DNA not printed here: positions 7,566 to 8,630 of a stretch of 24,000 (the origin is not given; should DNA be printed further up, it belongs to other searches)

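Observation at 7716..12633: A complete HTH-cupin regulator module fused in frame to an acyl-adenylate-forming enzyme, present twice (BirA-like logic?)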

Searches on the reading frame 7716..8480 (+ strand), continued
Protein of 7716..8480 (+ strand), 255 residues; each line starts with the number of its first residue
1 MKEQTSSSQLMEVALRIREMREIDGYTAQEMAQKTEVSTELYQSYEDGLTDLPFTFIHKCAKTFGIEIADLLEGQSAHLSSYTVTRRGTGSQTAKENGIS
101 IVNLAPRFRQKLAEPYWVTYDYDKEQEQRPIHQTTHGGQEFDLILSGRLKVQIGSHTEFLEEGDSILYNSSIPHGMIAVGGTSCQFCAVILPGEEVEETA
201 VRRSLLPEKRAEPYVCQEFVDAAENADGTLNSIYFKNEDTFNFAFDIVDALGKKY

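Call 68: predict_structure(alignment_id=A3)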
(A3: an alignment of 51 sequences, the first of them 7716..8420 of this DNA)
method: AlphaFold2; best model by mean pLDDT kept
length: 235 residues; sequences in the alignment: 51
mean_pLDDT: 84.1   pTM: 0.62
mean pLDDT of the five models: 84.1, 80.3, 76.0, 75.1, 74.7
residues with pLDDT >= 90: 133; 70-90: 58; 50-70: 22; < 50: 22
segments of 3 or more residues with pLDDT < 50: 198-219
pLDDT, mean of each block of 10 residues (from residue 1): 68 91 92 98 94 96 90 70 78 83 86 94 94 95 98 98 98 97 97 66 41 41 79 67
secondary structure, 60 per line:
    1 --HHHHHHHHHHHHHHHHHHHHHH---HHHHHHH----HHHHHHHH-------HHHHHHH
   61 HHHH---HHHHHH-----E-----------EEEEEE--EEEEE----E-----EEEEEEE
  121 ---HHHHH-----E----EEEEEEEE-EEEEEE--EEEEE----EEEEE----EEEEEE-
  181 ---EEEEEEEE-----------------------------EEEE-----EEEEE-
elements in order: H3-24 H28-34 H39-46 H54-64 H68-73 E91-96 E99-103 E114-120 H124-128 E139-146 E148-153 E156-160 E165-169 E174-179 E184-191 E221-224 E230-234
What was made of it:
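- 7743..7949 (+): HTH-like (XRE-fold) domain of A, five helices, net charge -7. AF2 helices at 3-24, 28-34, 39-46, 54-64 and 68-73, pLDDT above 90 (call 68).
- On XRE-cupin (PuuR-type) transcription factors: AF2 model with five helices plus a barrel, pLDDT 84 (call 68).
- Structure: AF2 model of the module at pLDDT 84 (call 68). The tether to the ligase is flexible (call 68).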

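Call 70: fold_search(model_id=the predicted structure, library=pdb)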
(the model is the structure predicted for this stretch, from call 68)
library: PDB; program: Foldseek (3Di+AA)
matches with E <= 10: 1920; with E <= 0.001: 666
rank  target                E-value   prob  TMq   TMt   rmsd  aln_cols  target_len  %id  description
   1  1zz9_C                3.3e-13  1.00  0.42  0.51  11.7       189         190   19  Crystal Structure of FeII HppE (released 2005-07-26)
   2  1y9q                  6.5e-13  1.00  0.34  0.44  15.0       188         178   19  Crystal Structure of HTH_3 family Transcriptional Regulator from Vibrio cholerae (released 2005-01-04)
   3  2bno_A                7.3e-13  1.00  0.43  0.52  11.4       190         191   18  The structure of Hydroxypropylphosphonic acid epoxidase from S. wedmorenis. (released 2005-10-05)
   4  1zz9_A                1.0e-12  1.00  0.42  0.50  11.9       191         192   19  Crystal Structure of FeII HppE (released 2005-07-26)
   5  2bnm_A                1.3e-12  1.00  0.42  0.51  11.5       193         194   19  The structure of Hydroxypropylphosphonic acid epoxidase from S. wedmorenis. (released 2005-10-05)
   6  1zz6_A                1.4e-12  1.00  0.40  0.52  11.3       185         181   19  Crystal Structure of Apo-HppE (released 2005-07-26)
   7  1zzb_A                1.7e-12  1.00  0.35  0.45  11.3       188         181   19  Crystal Structure of CoII HppE in Complex with Substrate (released 2005-07-26)
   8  4j1x_C                2.4e-12  1.00  0.37  0.44  10.8       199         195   18  Crystal Structure of Fe(II)-HppE with alternative substrate (S)-1-HPP (released 2013-04-03)
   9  1zz8_A                4.1e-12  1.00  0.42  0.50  11.4       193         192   19  Crystal Structure of FeII HppE in Complex with Substrate Form 2 (released 2005-07-26)
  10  1zz6_B                5.0e-12  1.00  0.40  0.51  11.2       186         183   18  Crystal Structure of Apo-HppE (released 2005-07-26)
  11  2bnn_B                7.2e-12  1.00  0.42  0.52  11.5       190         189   19  The structure of Hydroxypropylphosphonic acid epoxidase from S. wedmorenis in complex with fosfomycin (released 2005-10-05)
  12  1zz8_B                7.6e-12  1.00  0.42  0.50  11.4       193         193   19  Crystal Structure of FeII HppE in Complex with Substrate Form 2 (released 2005-07-26)
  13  1zz7_A                9.2e-12  1.00  0.34  0.45  11.6       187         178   19  Crystal Structure of FeII HppE in Complex with Substrate form 1 (released 2005-07-26)
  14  1zzc_A                9.2e-12  1.00  0.34  0.44  11.7       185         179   19  Crystal Structure of CoII HppE in Complex with Tris Buffer (released 2005-07-26)
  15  1zz8_C                1.5e-11  1.00  0.41  0.50  11.3       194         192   18  Crystal Structure of FeII HppE in Complex with Substrate Form 2 (released 2005-07-26)
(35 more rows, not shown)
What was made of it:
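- On HppE-type HTH-cupin metalloenzymes: Best Foldseek hit 1ZZ9, 3.3e-13 (call 70).
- Foldseek top hits are HppE 3.3e-13 and 1Y9Q 6.5e-13 (call 70). HppE, Psf4, HEPD and MPnS are the top fold hits (call 70).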
